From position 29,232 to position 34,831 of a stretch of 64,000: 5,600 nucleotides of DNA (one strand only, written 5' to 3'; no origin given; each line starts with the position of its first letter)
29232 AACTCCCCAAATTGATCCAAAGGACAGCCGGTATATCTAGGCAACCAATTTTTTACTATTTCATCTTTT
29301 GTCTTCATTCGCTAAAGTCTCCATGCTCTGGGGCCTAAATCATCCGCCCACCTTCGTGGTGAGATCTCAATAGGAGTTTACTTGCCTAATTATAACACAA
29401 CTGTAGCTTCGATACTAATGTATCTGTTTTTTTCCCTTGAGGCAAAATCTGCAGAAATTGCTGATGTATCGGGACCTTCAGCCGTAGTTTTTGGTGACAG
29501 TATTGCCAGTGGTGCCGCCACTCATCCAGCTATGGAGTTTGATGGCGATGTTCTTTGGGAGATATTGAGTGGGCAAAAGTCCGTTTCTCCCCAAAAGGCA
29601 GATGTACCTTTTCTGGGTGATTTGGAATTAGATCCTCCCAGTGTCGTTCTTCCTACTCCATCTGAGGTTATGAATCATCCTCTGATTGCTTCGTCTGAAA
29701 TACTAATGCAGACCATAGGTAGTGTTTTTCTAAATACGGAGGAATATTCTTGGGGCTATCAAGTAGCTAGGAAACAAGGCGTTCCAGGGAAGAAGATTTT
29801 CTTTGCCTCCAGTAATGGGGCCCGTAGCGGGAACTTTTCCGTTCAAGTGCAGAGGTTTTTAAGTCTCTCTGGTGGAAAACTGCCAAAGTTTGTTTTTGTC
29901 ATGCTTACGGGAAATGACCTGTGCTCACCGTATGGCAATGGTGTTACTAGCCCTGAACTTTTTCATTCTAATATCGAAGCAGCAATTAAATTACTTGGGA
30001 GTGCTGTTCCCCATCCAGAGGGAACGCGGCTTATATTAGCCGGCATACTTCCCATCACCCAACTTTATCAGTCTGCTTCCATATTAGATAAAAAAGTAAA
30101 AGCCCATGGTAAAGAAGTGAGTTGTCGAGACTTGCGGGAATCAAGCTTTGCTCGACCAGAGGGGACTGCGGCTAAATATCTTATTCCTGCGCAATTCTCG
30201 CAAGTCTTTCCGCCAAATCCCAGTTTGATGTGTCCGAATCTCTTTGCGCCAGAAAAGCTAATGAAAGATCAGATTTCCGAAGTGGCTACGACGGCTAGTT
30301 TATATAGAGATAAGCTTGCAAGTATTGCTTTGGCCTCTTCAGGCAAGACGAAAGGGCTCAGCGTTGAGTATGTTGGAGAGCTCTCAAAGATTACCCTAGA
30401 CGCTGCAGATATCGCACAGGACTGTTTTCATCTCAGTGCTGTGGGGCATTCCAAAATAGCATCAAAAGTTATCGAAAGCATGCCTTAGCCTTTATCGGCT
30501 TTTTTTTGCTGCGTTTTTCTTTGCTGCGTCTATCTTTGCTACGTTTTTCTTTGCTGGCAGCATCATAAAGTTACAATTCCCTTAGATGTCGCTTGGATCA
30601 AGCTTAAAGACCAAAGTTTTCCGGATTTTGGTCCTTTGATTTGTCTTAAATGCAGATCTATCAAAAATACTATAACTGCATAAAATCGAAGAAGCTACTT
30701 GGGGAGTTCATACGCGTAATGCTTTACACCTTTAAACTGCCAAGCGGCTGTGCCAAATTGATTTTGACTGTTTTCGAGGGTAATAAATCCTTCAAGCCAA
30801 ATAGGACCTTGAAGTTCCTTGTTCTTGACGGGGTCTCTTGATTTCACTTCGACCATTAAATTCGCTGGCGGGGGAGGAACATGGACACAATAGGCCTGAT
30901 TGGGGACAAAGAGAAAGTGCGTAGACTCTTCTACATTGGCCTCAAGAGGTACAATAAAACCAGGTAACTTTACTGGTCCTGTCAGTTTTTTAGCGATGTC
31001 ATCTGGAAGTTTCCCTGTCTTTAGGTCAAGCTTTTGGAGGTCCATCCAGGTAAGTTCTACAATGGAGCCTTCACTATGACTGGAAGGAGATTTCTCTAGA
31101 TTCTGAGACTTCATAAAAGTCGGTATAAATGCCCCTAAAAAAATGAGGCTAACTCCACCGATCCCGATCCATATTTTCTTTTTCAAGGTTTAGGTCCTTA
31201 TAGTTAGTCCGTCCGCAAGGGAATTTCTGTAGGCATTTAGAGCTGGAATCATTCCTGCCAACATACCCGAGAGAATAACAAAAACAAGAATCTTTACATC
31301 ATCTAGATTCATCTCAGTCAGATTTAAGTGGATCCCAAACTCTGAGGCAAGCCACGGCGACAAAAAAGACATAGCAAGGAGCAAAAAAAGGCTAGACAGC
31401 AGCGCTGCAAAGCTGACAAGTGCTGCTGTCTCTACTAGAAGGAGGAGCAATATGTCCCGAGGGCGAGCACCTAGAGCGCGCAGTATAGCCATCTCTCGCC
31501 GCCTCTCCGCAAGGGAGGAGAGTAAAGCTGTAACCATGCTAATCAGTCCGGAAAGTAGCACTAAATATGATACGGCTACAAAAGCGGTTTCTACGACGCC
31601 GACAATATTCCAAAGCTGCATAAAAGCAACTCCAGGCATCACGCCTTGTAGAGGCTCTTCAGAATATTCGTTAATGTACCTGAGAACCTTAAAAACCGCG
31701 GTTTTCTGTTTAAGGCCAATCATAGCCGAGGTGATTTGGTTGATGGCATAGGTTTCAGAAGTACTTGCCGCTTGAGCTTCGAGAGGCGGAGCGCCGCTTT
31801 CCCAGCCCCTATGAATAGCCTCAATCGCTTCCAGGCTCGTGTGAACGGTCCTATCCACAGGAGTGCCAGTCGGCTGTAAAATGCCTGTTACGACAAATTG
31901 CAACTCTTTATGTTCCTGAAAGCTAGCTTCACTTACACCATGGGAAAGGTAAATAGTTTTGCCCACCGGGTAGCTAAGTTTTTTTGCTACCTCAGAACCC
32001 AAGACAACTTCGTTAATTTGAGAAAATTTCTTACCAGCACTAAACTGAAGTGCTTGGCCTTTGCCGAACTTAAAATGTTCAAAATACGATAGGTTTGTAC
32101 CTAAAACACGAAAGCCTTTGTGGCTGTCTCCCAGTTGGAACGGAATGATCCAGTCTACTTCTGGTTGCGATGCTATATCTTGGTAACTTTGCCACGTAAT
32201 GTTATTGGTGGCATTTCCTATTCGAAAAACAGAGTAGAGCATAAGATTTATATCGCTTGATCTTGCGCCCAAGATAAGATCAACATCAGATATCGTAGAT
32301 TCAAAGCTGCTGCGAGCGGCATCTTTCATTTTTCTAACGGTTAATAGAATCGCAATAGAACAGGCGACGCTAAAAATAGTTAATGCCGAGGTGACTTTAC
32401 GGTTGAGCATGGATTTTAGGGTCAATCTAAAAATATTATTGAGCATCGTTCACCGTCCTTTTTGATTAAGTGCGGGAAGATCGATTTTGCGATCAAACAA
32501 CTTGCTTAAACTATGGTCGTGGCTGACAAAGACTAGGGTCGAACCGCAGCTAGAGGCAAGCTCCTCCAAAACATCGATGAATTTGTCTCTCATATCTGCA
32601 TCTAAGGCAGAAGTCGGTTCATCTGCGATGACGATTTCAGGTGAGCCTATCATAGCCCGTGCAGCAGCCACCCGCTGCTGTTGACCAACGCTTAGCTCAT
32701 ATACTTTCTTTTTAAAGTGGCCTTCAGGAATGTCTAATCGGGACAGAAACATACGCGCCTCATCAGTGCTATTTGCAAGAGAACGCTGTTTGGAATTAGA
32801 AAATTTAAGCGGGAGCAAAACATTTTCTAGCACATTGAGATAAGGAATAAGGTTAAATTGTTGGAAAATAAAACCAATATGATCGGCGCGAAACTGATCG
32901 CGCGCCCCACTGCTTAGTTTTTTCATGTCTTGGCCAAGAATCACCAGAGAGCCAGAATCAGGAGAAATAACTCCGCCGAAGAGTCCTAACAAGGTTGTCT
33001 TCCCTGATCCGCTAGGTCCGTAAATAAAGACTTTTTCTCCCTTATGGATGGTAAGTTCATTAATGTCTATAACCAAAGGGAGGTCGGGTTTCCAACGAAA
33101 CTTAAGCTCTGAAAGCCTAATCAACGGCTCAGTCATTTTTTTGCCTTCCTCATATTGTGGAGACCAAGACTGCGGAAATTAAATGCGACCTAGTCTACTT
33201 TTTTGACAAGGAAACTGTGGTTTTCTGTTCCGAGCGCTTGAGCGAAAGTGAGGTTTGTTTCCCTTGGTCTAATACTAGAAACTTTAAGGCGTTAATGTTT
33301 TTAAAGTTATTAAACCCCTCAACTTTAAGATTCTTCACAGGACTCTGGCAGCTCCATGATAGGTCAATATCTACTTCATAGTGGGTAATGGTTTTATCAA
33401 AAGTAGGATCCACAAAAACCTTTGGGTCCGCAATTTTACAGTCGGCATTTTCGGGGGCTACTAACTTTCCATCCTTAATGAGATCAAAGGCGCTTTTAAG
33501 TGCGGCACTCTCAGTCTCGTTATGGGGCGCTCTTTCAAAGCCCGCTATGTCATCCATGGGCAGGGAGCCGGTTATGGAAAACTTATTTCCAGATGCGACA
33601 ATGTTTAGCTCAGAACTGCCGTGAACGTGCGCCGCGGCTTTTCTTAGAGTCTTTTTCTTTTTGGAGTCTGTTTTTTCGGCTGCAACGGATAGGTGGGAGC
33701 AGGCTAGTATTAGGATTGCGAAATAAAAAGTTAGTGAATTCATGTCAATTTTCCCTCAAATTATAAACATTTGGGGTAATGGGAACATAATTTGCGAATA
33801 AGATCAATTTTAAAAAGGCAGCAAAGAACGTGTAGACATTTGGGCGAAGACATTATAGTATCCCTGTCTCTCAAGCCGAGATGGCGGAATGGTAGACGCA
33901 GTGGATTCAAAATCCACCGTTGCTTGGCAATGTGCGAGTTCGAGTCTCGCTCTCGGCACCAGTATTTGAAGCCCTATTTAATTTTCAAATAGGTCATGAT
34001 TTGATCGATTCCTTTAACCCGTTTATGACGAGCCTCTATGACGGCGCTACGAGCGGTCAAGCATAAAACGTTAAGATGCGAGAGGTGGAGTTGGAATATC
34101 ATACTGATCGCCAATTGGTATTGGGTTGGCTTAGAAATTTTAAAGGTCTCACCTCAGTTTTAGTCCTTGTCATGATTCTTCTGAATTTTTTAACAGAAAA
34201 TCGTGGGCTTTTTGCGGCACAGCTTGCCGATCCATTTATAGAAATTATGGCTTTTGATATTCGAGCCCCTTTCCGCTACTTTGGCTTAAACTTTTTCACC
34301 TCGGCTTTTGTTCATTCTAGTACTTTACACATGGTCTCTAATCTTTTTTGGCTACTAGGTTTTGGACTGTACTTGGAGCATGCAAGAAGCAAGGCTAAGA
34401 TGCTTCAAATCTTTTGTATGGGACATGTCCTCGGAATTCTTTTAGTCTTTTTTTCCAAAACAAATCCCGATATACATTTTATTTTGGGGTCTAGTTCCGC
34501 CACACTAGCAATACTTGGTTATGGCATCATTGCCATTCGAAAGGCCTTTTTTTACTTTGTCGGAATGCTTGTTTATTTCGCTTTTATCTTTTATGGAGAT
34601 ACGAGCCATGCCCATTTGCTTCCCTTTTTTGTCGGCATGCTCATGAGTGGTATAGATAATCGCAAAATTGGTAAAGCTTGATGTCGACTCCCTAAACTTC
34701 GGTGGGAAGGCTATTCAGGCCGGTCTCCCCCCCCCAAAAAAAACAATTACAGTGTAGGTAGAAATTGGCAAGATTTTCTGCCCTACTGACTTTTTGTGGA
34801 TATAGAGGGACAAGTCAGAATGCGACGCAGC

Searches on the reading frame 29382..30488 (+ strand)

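Call 78: search_protein_families(library=pfam, proteins=[window:29382-30488:+], max_evalue=0.0001)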
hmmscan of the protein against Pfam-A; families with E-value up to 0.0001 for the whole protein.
window:29382-30488:+ (368 aa): 1 family
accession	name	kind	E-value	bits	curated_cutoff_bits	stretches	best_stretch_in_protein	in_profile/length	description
PF00657.28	Lipase_GDSL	-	1.5e-11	45.3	23.6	1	35-362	2-207/208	GDSL-like Lipase/Acylhydrolase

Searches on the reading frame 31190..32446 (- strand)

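Call 78: search_protein_families(library=pfam, proteins=[window:31190-32446:-], max_evalue=0.0001)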
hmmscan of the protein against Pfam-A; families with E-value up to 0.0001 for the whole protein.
window:31190-32446:- (418 aa): 2 families
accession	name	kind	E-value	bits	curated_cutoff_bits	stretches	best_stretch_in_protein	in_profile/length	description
PF02687.27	FtsX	-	2.8e-15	56.8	25.5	1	291-408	2-118/120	FtsX-like permease C-terminal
PF12704.14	MacB_PCD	-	2.3e-13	51.4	27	1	22-208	3-176/207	MacB-like periplasmic core domain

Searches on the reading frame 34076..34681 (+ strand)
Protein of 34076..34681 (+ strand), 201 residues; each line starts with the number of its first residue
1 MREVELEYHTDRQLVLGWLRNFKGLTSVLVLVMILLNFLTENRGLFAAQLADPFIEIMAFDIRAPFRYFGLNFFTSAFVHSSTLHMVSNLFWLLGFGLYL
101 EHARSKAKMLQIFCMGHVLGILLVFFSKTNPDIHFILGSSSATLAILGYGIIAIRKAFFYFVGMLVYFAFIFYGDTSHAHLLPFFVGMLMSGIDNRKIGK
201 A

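Call 78: search_protein_families(library=pfam, proteins=[window:34076-34681:+], max_evalue=0.0001)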
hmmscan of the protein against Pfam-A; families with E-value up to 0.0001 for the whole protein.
window:34076-34681:+ (201 aa): 1 family
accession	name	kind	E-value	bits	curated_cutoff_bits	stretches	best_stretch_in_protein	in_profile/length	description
PF01694.28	Rhomboid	-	6.3e-08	33.4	22.6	1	72-178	6-113/143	Rhomboid domain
